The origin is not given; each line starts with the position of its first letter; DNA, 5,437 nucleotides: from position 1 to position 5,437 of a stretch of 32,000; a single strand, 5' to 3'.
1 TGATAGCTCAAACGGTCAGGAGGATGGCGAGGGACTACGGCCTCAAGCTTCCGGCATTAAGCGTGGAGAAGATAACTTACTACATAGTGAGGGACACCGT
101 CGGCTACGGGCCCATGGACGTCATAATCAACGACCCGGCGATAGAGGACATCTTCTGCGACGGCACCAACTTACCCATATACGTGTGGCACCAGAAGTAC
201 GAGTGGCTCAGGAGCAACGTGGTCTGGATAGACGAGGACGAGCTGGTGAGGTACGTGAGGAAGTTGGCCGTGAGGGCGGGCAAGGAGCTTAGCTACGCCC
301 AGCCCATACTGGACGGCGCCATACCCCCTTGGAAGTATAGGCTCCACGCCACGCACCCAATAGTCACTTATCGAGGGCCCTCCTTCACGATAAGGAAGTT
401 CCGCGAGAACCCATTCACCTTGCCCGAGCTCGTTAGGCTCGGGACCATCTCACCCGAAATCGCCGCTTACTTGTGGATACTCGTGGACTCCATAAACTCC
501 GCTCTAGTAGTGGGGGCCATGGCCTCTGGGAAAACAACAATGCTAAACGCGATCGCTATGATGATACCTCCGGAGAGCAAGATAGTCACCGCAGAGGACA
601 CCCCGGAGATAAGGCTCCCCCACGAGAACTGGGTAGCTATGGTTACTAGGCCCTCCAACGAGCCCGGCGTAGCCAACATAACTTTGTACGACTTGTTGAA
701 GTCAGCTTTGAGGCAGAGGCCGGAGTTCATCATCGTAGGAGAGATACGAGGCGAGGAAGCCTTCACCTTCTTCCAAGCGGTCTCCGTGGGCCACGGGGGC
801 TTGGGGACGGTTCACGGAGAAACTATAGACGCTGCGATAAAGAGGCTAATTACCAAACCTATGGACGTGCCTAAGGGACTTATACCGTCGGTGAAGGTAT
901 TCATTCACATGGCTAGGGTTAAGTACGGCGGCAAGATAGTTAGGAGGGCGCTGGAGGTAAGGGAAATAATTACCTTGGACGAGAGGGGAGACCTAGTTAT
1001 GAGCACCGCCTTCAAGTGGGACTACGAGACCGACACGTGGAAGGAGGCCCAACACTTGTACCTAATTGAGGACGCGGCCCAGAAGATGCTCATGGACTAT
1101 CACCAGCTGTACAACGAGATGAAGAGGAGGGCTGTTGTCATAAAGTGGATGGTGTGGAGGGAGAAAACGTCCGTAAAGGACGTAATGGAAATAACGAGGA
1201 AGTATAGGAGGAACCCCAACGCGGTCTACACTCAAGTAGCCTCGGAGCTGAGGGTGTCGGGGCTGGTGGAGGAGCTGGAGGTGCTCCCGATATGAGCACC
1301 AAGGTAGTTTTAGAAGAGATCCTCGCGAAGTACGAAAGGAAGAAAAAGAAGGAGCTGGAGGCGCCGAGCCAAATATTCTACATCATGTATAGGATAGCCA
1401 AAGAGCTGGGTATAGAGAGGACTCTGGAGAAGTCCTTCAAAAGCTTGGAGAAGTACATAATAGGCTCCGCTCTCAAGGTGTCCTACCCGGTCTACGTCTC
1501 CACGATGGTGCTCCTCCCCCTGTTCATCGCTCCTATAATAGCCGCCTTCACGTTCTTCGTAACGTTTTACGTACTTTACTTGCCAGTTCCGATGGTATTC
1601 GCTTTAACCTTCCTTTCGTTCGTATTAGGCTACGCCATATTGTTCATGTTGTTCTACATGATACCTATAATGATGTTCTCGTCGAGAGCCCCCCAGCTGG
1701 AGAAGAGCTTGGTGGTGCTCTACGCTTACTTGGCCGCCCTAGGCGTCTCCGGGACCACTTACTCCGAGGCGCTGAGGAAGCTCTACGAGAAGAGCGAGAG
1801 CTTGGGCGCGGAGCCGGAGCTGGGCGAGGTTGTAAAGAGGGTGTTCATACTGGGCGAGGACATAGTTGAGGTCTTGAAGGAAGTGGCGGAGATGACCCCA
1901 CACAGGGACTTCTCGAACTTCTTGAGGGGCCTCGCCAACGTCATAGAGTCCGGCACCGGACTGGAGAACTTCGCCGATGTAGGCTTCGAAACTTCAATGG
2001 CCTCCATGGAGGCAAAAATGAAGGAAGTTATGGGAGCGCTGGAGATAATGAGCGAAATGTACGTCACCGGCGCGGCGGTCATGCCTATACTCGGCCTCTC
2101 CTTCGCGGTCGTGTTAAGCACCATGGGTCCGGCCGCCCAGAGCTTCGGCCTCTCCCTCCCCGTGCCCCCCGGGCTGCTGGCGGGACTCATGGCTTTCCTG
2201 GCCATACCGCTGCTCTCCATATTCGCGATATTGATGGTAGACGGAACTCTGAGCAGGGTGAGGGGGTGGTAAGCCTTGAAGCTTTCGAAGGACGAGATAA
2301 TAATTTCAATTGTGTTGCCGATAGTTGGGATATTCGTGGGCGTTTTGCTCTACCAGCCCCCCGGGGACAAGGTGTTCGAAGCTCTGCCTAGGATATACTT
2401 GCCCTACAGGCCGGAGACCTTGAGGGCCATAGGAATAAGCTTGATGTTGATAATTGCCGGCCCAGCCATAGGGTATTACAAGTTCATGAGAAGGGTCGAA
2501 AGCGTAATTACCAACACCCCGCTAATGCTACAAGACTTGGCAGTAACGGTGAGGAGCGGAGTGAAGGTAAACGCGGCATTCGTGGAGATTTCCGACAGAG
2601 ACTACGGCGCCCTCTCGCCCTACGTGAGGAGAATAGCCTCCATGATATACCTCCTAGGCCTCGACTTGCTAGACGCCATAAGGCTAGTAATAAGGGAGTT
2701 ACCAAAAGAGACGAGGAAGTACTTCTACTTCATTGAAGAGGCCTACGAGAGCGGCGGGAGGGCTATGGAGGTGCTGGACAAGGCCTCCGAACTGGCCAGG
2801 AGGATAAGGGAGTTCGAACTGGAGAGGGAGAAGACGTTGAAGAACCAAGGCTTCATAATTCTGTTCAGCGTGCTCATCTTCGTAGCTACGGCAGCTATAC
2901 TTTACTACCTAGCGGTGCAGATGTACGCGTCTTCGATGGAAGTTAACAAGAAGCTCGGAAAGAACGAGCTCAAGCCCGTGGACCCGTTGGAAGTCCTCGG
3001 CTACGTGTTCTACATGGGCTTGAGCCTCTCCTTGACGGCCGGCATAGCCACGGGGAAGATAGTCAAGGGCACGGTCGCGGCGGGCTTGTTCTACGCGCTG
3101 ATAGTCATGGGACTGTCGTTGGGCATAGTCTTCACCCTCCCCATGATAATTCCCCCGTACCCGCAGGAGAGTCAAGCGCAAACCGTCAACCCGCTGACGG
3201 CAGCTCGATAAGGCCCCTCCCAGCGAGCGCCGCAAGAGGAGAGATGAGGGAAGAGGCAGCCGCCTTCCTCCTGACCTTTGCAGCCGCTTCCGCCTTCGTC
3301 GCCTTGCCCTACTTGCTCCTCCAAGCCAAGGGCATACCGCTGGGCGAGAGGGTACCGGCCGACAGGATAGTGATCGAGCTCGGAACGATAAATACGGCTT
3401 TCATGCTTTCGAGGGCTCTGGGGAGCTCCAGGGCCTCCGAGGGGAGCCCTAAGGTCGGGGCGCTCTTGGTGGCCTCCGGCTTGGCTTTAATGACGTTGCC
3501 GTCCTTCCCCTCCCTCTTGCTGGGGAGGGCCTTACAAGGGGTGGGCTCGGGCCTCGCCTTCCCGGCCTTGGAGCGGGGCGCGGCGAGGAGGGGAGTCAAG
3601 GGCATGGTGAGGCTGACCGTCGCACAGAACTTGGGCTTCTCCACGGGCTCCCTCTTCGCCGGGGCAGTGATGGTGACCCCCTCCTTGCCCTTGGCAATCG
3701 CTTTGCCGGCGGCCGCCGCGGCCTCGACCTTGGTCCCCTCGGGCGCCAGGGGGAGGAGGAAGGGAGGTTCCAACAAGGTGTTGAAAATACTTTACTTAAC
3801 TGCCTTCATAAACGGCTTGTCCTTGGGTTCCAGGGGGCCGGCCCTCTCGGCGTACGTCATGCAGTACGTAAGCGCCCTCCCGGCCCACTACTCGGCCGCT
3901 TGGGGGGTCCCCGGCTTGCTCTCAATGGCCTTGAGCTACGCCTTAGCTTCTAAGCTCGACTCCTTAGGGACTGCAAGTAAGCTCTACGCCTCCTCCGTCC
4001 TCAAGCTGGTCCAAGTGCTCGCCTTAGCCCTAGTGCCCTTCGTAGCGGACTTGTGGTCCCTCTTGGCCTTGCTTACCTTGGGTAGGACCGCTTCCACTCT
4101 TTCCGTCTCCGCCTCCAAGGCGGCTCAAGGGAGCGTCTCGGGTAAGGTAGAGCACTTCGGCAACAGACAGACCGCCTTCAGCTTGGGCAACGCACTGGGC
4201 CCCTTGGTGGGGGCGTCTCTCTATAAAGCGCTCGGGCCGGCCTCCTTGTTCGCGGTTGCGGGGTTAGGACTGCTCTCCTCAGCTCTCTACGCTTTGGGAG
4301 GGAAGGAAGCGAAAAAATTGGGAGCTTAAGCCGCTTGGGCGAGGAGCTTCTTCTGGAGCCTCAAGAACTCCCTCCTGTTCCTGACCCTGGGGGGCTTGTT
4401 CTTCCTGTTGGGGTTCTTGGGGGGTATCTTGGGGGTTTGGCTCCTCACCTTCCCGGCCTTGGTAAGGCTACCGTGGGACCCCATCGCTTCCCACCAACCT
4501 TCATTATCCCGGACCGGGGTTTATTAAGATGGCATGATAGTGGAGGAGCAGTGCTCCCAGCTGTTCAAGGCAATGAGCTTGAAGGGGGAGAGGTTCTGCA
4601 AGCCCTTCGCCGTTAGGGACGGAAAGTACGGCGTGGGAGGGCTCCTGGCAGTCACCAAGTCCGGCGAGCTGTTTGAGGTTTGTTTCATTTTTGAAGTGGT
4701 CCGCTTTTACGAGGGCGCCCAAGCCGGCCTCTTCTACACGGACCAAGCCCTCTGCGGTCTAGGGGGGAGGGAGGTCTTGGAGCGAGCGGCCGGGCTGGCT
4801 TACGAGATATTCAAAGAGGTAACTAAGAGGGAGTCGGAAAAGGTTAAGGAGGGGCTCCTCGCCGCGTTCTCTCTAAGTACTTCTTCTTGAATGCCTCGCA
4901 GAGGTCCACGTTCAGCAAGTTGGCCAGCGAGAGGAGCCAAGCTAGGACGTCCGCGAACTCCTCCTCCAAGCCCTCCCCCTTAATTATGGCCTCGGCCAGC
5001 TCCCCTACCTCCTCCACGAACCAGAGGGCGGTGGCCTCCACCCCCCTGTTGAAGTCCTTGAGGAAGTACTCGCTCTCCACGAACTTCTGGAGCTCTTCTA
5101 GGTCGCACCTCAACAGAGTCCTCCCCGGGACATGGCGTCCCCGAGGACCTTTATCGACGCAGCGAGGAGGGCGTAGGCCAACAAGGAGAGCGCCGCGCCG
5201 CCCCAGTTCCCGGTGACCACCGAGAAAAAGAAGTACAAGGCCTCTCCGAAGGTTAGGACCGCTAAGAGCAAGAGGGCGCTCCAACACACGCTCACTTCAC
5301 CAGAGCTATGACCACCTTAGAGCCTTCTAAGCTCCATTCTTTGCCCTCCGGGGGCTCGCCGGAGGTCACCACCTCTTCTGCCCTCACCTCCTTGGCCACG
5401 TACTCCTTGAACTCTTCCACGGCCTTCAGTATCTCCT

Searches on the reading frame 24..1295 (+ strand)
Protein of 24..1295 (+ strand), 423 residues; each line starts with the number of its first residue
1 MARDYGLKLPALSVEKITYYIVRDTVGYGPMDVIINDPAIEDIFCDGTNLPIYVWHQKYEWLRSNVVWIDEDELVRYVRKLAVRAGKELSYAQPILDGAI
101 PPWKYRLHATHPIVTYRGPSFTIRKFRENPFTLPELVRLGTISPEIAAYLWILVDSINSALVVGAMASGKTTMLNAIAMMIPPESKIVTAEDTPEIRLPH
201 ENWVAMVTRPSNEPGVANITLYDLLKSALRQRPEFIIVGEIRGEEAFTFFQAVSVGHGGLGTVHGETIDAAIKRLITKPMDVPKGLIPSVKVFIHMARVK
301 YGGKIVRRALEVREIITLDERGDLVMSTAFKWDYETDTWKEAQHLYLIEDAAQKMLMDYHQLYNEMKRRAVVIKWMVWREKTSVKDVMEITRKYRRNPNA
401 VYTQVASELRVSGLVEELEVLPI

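Call 28: search_protein_families(library=pfam, proteins=[window:24-1295:+], max_evalue=0.001)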
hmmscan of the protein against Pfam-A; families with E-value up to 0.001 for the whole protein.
window:24-1295:+ (423 aa): 1 family
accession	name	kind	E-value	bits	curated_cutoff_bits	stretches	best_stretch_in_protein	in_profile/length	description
PF00437.27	T2SSE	-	4.3e-32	111.6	24.9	1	110-277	98-257/370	Type II/IV secretion system protein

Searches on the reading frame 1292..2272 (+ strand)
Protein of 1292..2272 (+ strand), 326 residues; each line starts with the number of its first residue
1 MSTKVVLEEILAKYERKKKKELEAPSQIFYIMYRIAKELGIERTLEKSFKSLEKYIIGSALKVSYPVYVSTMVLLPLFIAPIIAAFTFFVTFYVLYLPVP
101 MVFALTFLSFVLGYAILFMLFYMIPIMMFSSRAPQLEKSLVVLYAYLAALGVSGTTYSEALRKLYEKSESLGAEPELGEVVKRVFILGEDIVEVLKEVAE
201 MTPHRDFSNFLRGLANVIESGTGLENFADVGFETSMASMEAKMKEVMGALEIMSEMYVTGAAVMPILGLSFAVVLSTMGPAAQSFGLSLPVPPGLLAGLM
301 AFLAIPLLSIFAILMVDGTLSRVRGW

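Call 28: search_protein_families(library=pfam, proteins=[window:1292-2272:+], max_evalue=0.001)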
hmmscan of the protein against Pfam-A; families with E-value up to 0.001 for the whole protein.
window:1292-2272:+ (326 aa): 1 family
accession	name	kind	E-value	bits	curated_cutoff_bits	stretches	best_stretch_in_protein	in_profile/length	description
PF00482.28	T2SSF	-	6.8e-06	26.5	25.2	1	145-268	3-121/125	Type II secretion system (T2SS), protein F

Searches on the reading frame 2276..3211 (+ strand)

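Call 28: search_protein_families(library=pfam, proteins=[window:2276-3211:+], max_evalue=0.001)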
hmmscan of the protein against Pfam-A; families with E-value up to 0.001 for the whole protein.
window:2276-3211:+ (311 aa): 1 family
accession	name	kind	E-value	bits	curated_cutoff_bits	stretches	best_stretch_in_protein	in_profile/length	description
PF00482.28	T2SSF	-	4.7e-10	40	25.2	1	85-209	2-123/125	Type II secretion system (T2SS), protein F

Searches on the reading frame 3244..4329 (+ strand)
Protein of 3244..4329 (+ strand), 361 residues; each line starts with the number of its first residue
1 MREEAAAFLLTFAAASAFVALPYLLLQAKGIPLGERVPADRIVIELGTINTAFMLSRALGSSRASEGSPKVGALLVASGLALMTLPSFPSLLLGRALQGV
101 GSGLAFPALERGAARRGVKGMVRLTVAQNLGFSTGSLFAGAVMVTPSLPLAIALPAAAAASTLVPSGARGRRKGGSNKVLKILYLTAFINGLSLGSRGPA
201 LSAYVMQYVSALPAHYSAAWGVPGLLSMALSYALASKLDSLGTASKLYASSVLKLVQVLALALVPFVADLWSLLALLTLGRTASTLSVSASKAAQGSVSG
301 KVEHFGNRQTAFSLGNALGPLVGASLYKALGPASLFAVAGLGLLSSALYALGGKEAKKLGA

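Call 28: search_protein_families(library=pfam, proteins=[window:3244-4329:+], max_evalue=0.001)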
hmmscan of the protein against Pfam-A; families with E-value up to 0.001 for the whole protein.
window:3244-4329:+ (361 aa): 1 family
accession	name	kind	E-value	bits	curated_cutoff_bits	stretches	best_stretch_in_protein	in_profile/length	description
PF07690.21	MFS_1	-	8.5e-08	31.9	33.4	1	8-291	6-316/347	Major Facilitator Superfamily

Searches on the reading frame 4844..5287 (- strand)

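Call 28: search_protein_families(library=pfam, proteins=[window:4844-5287:-], max_evalue=0.001)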
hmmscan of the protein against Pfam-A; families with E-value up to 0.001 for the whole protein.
window:4844-5287:- (147 aa): 1 family
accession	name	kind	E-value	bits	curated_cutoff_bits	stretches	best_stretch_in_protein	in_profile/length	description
PF03819.22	MazG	-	1.4e-09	38.5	22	1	83-140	3-69/74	MazG nucleotide pyrophosphohydrolase domain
